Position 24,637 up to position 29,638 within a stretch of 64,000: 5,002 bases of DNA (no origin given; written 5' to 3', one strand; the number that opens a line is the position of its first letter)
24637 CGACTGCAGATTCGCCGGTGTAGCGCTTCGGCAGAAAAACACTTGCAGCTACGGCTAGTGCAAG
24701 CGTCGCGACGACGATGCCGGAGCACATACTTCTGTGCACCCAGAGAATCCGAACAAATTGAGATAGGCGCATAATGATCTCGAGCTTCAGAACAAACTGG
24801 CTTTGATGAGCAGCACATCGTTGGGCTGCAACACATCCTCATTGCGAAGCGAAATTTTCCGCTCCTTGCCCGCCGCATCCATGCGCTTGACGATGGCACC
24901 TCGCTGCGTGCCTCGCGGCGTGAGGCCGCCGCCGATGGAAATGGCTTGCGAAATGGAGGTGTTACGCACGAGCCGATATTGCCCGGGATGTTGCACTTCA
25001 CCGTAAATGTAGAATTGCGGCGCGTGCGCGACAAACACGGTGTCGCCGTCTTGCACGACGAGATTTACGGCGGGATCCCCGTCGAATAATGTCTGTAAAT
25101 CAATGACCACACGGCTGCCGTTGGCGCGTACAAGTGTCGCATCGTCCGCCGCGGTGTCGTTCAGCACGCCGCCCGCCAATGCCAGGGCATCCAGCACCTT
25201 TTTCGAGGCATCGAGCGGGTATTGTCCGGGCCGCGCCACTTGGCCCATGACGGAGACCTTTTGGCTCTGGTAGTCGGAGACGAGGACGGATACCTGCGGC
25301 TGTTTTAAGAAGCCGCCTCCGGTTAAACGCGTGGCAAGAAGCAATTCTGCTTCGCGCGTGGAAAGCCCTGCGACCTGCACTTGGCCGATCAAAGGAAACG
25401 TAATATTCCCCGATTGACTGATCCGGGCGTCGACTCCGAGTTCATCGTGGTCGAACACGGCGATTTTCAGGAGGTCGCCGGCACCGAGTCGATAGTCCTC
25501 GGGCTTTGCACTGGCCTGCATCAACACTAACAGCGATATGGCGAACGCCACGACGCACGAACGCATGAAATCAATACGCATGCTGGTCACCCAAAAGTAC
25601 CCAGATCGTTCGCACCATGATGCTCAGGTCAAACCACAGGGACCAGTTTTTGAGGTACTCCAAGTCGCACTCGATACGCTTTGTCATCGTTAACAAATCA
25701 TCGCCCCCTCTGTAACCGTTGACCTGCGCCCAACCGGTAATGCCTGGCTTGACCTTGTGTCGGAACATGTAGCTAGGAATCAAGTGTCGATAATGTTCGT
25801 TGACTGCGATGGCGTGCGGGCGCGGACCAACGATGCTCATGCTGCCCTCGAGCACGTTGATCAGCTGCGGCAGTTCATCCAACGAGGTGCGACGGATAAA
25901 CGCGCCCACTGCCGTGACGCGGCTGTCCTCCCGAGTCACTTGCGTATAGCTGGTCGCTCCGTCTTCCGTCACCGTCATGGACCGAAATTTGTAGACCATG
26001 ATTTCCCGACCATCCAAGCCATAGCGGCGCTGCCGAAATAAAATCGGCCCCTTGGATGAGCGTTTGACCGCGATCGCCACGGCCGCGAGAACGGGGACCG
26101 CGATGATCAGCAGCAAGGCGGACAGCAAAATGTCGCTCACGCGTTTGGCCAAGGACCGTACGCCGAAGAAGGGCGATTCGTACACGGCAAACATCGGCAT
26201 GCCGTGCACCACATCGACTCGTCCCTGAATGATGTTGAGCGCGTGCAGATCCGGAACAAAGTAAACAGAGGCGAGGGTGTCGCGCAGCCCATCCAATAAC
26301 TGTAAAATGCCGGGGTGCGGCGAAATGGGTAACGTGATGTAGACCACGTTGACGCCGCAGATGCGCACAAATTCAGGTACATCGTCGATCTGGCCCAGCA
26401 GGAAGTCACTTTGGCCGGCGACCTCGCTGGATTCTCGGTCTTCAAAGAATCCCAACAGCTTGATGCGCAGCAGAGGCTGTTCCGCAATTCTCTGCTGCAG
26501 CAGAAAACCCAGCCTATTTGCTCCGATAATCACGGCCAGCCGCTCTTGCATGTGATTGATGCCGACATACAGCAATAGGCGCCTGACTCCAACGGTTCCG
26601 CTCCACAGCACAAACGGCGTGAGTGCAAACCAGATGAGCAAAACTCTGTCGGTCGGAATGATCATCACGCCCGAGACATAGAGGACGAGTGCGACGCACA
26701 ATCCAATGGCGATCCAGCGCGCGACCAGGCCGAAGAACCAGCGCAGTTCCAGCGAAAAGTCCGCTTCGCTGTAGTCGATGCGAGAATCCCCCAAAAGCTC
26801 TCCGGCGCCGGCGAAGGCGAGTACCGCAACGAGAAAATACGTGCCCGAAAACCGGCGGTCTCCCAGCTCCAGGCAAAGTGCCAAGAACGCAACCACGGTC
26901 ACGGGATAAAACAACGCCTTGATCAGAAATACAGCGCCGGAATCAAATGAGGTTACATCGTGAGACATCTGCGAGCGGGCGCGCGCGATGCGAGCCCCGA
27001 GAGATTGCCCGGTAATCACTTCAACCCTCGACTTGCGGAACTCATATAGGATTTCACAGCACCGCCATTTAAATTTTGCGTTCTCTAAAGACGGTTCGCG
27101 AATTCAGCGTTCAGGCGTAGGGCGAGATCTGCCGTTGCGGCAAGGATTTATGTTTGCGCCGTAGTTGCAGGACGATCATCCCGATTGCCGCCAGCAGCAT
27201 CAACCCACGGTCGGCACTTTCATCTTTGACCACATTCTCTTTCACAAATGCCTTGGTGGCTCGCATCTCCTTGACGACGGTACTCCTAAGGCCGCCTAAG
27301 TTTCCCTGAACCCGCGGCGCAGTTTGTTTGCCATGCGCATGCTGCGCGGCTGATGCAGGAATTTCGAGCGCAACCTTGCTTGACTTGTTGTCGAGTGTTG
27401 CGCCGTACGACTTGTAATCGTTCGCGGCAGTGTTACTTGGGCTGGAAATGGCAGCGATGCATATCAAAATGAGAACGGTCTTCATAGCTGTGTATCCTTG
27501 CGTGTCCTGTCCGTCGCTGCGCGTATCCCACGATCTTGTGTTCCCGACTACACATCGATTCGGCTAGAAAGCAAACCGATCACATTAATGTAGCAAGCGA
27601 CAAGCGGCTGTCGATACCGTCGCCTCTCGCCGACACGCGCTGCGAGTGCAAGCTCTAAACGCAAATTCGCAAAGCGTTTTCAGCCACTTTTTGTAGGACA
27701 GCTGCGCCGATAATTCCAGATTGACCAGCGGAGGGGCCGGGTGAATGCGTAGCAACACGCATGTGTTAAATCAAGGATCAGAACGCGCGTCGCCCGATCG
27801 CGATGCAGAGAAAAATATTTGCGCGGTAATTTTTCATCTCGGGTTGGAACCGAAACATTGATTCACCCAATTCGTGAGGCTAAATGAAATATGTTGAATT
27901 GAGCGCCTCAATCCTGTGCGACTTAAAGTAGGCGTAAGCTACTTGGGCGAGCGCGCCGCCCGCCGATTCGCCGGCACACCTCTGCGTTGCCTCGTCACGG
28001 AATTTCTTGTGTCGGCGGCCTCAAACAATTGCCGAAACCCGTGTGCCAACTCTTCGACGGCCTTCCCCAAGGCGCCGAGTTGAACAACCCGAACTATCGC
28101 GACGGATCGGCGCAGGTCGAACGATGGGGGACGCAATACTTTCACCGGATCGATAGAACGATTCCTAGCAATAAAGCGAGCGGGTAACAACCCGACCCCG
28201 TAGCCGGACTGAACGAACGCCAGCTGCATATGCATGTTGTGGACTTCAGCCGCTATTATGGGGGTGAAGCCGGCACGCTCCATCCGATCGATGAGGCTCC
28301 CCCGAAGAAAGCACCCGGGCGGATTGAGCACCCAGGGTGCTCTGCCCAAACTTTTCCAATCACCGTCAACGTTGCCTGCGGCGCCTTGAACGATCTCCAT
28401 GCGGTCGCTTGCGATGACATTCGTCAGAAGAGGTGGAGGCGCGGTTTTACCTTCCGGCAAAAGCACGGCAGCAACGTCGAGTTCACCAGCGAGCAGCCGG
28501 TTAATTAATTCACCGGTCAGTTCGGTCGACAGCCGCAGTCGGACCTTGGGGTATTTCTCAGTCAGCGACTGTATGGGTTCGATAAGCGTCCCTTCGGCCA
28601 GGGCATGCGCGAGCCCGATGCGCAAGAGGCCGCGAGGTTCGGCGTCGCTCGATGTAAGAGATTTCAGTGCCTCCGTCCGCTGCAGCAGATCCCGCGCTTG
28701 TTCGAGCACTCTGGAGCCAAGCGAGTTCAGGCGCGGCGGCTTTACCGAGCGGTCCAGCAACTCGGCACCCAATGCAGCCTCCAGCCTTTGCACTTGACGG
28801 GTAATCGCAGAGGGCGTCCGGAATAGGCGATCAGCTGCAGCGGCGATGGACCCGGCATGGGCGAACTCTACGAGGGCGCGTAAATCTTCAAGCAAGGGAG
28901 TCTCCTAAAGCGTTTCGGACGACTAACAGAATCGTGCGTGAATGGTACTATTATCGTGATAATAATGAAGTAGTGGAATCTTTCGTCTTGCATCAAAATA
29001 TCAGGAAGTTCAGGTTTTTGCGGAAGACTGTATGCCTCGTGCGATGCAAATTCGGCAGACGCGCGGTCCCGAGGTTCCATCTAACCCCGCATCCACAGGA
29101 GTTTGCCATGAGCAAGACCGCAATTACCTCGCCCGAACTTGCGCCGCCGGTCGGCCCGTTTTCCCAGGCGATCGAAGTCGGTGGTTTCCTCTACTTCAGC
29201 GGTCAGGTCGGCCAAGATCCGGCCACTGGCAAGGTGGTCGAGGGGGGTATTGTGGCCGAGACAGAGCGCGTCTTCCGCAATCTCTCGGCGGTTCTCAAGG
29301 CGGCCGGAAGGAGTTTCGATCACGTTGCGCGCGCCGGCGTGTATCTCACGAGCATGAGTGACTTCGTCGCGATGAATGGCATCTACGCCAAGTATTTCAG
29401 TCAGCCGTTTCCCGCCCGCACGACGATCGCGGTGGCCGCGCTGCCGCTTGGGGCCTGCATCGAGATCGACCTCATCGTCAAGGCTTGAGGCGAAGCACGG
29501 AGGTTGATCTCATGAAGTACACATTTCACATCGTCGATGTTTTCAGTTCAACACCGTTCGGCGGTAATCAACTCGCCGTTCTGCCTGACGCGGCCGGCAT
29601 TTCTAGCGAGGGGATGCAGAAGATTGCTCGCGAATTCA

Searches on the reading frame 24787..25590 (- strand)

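Call 52: search_protein_families(library=pfam, proteins=[window:24787-25590:-], max_evalue=0.001)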
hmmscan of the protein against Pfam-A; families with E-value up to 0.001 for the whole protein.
window:24787-25590:- (267 aa): 3 families
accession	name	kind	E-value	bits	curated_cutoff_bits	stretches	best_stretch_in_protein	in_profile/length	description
PF02563.21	Poly_export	-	1.5e-23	83.2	28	1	28-104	2-76/77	Polysaccharide biosynthesis/export protein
PF10531.15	SLBB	-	1.1e-18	67.3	27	2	193-245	2-53/55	SLBB domain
PF22461.2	SLBB_2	-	9.5e-18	64.5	27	2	110-187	1-79/79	SLBB domain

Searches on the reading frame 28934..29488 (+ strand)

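Call 52: search_protein_families(library=pfam, proteins=[window:28934-29488:+], max_evalue=0.001)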
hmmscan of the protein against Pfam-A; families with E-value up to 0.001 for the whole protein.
window:28934-29488:+ (184 aa): 1 family
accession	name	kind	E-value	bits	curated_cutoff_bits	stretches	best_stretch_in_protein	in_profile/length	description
PF01042.26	Ribonuc_L-PSP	-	1.2e-33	116.2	27.3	1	70-182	4-119/121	Endoribonuclease L-PSP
